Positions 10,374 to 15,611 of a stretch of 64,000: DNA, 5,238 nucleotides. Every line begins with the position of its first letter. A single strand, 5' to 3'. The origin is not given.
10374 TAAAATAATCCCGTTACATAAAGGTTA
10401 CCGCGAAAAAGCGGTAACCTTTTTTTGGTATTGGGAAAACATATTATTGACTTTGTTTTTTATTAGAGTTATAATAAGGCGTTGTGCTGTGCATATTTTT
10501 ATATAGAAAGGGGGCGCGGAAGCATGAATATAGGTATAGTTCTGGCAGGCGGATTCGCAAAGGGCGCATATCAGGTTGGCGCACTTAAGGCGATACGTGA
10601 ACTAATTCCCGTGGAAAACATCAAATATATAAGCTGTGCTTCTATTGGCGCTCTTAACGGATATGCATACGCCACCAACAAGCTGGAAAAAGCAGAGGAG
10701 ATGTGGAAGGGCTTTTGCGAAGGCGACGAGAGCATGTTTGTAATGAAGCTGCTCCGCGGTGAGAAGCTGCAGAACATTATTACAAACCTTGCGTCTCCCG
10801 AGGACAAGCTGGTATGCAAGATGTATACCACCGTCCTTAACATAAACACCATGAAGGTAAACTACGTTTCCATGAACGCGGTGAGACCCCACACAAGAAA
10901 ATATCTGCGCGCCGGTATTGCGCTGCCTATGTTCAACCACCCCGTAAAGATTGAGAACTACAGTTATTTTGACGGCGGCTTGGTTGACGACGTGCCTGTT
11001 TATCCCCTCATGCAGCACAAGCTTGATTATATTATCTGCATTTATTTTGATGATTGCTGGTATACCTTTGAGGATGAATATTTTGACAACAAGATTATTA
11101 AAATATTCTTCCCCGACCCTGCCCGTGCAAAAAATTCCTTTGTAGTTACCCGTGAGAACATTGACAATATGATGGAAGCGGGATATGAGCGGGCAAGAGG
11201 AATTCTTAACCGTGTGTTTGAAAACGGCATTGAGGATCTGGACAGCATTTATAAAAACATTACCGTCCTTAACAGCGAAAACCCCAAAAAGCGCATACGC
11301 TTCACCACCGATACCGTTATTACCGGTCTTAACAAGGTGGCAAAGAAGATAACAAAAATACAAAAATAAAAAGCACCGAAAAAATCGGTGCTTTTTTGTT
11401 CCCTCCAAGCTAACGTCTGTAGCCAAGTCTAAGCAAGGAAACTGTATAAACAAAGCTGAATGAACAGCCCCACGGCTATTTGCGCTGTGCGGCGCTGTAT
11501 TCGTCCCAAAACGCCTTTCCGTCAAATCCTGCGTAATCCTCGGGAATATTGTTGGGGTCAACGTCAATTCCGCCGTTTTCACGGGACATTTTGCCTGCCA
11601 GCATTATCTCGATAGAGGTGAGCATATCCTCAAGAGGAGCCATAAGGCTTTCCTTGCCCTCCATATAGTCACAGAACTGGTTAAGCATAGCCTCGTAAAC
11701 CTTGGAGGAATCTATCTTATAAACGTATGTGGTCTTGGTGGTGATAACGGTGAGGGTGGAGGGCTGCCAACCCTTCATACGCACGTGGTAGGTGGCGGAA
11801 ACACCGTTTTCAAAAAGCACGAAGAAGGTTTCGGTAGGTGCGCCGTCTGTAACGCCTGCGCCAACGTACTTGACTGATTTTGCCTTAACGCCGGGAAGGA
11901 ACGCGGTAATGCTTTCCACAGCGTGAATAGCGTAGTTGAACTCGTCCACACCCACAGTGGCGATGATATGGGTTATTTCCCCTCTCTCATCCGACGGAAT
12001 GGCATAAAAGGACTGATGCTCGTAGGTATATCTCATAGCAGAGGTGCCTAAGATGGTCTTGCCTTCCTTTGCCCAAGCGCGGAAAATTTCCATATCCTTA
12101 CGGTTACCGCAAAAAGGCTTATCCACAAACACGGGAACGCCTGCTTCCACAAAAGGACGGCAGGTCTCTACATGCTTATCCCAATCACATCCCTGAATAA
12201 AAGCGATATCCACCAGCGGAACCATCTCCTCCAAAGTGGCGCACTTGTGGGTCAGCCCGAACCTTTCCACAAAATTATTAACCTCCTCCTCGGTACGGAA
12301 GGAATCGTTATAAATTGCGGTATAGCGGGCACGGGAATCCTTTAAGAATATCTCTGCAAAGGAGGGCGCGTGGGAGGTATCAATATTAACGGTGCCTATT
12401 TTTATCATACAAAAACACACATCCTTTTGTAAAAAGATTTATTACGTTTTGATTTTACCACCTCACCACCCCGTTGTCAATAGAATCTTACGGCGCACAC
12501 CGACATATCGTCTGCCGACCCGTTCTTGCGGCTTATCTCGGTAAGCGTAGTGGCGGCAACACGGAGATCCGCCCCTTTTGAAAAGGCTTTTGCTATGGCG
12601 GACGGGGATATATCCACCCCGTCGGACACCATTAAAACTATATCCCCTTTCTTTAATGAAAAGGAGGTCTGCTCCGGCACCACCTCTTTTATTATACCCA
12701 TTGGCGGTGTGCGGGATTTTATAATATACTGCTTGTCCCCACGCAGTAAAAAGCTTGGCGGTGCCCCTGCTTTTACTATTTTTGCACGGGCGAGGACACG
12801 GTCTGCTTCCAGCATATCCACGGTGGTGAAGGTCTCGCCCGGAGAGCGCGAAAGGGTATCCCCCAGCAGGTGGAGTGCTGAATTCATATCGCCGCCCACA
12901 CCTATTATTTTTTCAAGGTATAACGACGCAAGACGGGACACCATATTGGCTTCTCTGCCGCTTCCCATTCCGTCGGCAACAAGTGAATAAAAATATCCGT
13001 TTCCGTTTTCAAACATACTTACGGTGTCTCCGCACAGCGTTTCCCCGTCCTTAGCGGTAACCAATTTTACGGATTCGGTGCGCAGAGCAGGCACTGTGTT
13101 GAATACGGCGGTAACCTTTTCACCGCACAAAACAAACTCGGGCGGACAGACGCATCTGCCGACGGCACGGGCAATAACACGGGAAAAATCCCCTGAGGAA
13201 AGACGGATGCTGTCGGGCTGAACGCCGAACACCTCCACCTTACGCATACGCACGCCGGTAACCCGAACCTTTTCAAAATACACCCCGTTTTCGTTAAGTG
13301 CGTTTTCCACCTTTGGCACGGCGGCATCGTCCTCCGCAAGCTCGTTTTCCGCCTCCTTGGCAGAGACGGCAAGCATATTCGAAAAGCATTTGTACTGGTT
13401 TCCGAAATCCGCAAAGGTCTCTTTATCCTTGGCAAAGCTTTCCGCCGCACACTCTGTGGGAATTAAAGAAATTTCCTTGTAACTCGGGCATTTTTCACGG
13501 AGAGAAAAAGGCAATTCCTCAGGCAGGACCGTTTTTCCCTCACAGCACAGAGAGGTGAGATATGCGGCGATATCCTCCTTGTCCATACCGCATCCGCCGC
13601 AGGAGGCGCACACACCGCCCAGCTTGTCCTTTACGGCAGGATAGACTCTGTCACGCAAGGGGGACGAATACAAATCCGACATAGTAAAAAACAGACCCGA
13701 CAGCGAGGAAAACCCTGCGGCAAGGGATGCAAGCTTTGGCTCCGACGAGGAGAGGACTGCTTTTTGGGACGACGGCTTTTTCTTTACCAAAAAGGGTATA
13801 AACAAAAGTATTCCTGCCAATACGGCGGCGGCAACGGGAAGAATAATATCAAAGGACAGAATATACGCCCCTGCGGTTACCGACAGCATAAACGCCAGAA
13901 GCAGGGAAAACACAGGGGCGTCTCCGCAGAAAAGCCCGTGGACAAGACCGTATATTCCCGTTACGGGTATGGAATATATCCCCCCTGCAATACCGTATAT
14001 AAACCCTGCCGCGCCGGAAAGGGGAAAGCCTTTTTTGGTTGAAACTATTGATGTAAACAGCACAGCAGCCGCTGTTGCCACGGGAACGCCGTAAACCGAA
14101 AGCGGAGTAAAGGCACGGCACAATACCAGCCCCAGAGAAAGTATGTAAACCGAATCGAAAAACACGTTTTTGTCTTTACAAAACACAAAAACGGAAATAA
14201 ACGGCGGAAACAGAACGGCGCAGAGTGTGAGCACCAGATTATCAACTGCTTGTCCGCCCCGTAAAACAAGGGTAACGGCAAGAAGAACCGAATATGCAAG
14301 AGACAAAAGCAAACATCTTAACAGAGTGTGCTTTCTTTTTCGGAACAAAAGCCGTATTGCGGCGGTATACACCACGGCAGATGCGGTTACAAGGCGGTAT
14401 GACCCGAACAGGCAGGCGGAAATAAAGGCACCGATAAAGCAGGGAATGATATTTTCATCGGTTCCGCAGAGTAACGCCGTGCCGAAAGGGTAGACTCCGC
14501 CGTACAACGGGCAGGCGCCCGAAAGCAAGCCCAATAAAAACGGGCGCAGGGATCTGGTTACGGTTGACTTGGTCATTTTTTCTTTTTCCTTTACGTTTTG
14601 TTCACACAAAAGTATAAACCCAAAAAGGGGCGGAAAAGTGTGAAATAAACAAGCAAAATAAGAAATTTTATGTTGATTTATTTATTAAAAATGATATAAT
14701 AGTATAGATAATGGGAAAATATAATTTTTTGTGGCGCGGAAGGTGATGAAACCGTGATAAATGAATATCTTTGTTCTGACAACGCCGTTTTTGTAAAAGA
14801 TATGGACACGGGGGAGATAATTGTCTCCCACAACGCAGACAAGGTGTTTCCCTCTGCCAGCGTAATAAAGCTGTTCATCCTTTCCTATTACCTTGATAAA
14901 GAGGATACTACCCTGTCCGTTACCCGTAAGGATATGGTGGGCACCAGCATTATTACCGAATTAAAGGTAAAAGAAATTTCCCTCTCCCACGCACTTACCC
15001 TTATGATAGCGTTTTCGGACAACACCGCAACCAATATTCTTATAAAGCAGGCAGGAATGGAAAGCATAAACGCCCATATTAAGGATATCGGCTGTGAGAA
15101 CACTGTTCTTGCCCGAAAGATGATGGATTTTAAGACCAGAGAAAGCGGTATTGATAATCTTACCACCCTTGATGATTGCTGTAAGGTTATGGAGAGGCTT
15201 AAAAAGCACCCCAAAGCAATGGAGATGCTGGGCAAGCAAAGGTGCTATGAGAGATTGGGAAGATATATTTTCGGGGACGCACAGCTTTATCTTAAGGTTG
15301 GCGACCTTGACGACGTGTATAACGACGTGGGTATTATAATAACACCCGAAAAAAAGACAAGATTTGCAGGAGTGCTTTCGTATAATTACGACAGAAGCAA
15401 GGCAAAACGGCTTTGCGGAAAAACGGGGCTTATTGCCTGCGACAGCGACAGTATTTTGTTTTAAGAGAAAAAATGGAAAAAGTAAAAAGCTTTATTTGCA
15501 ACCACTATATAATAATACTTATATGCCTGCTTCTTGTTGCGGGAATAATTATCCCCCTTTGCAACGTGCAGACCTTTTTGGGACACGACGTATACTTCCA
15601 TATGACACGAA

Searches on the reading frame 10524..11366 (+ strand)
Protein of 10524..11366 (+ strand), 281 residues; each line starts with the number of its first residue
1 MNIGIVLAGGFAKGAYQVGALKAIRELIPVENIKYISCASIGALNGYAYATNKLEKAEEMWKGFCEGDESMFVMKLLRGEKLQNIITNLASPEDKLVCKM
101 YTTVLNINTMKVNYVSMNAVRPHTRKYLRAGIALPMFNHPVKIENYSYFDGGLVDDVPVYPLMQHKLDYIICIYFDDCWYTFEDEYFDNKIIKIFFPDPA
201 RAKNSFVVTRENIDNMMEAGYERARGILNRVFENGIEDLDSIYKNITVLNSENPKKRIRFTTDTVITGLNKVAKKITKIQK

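Call 73: search_protein_families(library=pfam, proteins=[window:10524-11366:+], max_evalue=0.00001)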
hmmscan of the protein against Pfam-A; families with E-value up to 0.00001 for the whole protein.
window:10524-11366:+ (281 aa): 1 family
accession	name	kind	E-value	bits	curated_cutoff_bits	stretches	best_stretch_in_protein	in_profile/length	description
PF01734.28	Patatin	-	7.3e-18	65.9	27.7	1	5-162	1-190/191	Patatin-like phospholipase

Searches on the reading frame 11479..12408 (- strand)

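Call 74: search_protein_families(library=pfam, proteins=[window:11479-12408:-], max_evalue=0.00001)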
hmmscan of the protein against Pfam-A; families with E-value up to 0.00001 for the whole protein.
window:11479-12408:- (310 aa): 1 family
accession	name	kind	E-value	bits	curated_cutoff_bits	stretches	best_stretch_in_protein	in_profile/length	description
PF01408.29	GFO_IDH_MocA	-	1.2e-06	29.6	24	1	5-118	7-114/120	Oxidoreductase family, NAD-binding Rossmann fold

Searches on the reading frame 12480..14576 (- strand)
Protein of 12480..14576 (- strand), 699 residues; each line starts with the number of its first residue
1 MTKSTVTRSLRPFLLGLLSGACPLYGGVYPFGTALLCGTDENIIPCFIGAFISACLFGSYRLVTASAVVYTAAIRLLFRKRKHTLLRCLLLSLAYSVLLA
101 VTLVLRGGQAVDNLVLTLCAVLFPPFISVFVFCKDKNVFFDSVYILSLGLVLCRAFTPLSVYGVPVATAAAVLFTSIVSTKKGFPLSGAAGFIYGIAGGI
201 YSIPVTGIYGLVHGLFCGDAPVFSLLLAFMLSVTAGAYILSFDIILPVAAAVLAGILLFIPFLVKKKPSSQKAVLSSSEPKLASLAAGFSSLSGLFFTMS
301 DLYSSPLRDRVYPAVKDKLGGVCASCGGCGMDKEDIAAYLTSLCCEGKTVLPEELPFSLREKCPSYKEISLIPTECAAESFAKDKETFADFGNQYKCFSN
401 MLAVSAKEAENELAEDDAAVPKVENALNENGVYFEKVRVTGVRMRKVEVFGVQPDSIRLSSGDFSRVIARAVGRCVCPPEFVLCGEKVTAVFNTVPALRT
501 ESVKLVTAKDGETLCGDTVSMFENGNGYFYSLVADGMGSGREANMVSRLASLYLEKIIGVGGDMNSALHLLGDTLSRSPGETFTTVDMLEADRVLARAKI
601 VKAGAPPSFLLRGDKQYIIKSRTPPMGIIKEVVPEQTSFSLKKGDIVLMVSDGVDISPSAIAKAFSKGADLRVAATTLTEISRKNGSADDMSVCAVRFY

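Call 74: search_protein_families(library=pfam, proteins=[window:12480-14576:-], max_evalue=0.00001)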
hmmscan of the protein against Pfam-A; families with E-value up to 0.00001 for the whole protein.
window:12480-14576:- (699 aa): 1 family
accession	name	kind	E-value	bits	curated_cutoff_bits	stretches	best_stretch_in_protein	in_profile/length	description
PF07228.17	SpoIIE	-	8.2e-22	78.5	25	1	529-698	5-191/192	Stage II sporulation protein E (SpoIIE)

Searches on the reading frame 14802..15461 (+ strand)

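Call 74: search_protein_families(library=pfam, proteins=[window:14802-15461:+], max_evalue=0.00001)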
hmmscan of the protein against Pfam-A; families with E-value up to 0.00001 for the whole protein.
window:14802-15461:+ (220 aa): 1 family
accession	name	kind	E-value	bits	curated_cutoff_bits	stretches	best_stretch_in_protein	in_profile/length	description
PF13354.11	Beta-lactamase2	-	5e-40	137.6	22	1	2-189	8-210/214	Beta-lactamase enzyme family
